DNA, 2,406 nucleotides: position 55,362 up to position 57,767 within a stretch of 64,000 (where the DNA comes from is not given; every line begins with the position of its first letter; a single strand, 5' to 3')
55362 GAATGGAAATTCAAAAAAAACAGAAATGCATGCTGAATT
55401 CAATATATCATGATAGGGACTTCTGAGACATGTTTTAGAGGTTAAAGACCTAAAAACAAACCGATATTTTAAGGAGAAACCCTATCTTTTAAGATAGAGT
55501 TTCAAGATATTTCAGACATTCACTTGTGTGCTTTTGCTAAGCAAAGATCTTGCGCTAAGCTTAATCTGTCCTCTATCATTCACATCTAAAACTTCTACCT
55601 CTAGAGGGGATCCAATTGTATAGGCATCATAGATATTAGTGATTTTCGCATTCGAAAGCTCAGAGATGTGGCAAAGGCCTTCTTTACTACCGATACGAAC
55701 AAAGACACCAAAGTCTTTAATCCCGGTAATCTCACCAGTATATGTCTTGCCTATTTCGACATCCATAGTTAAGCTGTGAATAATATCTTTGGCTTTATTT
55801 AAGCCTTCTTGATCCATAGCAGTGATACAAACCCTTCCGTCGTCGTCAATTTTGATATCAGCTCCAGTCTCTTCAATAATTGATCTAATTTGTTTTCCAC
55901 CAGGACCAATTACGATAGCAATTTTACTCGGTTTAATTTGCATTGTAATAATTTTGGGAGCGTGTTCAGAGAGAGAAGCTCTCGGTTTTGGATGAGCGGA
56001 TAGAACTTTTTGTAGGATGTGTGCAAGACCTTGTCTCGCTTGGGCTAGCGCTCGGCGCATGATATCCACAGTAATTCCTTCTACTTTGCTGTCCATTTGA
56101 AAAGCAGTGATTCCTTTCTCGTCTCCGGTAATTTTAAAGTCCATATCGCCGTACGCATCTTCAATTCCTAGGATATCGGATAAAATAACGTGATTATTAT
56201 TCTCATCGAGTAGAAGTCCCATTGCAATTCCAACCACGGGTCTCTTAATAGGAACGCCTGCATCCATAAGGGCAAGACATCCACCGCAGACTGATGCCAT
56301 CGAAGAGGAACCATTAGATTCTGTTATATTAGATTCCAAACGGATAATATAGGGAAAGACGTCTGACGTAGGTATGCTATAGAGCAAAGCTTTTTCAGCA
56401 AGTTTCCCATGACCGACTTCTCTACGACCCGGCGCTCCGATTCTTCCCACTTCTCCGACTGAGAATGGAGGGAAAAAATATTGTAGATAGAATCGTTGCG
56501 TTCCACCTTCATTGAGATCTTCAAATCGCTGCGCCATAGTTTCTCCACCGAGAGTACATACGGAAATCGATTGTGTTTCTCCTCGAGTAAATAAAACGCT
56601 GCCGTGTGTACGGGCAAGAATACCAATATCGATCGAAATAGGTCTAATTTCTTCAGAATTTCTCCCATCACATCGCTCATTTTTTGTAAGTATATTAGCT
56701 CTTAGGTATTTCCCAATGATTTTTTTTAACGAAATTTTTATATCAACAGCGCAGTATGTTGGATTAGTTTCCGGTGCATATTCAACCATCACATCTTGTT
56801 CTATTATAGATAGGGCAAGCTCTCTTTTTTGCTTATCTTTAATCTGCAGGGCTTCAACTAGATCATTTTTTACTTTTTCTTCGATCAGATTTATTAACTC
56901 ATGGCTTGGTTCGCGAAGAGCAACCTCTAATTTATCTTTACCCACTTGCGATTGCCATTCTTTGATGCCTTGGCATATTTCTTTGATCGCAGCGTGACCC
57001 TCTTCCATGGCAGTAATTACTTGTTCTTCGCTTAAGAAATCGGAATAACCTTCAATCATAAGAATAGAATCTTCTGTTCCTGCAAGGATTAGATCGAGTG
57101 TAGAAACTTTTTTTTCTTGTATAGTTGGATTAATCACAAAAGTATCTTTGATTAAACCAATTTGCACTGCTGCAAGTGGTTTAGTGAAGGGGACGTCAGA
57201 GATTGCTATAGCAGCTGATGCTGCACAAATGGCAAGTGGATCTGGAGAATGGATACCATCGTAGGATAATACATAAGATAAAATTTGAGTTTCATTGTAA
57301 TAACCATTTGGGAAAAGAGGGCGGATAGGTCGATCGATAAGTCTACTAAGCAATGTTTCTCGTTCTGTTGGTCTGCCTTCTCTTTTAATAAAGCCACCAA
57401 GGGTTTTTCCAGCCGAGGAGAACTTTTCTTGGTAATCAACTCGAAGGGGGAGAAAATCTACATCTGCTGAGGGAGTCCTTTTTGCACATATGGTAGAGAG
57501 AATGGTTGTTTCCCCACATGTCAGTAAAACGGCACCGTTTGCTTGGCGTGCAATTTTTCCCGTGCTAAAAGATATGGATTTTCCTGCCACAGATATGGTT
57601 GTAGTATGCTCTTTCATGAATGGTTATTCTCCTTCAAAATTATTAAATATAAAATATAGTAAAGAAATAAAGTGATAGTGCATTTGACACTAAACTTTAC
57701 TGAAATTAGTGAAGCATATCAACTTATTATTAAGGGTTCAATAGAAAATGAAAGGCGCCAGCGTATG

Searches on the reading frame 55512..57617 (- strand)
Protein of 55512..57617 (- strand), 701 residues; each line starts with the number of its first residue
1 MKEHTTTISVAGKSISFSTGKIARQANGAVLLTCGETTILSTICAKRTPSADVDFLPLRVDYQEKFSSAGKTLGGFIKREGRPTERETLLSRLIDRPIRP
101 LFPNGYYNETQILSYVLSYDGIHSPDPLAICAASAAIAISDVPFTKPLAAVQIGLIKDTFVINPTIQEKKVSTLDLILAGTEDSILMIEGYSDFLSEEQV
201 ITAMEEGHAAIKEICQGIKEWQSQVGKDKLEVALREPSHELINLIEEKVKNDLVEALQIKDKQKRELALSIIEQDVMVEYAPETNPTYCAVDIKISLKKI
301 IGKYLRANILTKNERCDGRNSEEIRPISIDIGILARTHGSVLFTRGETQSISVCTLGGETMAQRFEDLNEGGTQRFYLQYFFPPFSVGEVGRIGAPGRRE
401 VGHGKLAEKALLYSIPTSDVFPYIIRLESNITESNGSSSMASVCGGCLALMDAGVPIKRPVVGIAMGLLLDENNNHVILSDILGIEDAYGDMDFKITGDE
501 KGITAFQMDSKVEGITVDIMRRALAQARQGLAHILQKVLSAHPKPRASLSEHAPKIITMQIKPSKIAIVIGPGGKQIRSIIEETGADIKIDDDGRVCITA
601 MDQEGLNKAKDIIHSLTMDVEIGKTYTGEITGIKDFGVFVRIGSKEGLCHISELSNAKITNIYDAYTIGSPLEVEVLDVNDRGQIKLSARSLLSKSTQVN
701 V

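Call 20: search_protein_families(library=pfam, proteins=[window:55512-57617:-], max_evalue=0.00001)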
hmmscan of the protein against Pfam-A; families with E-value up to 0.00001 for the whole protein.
window:55512-57617:- (701 aa): 5 families
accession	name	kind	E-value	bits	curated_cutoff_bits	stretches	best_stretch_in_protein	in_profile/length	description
PF01138.27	RNase_PH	-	8.2e-59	198.1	25.5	2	13-143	3-130/130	3' exoribonuclease family, domain 1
PF03725.20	RNase_PH_C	-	2.4e-20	72.7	20.8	1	147-209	2-66/67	3' exoribonuclease family, domain 2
PF00575.29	S1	-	1.2e-15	58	22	1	620-690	2-74/74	S1 RNA binding domain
PF03726.19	PNPase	-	4.6e-11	43.5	24.6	1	241-320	2-81/81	Polyribonucleotide nucleotidyltransferase, RNA binding domain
PF00013.35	KH_1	-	5.9e-11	42.4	21.5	1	557-614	2-65/66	KH domain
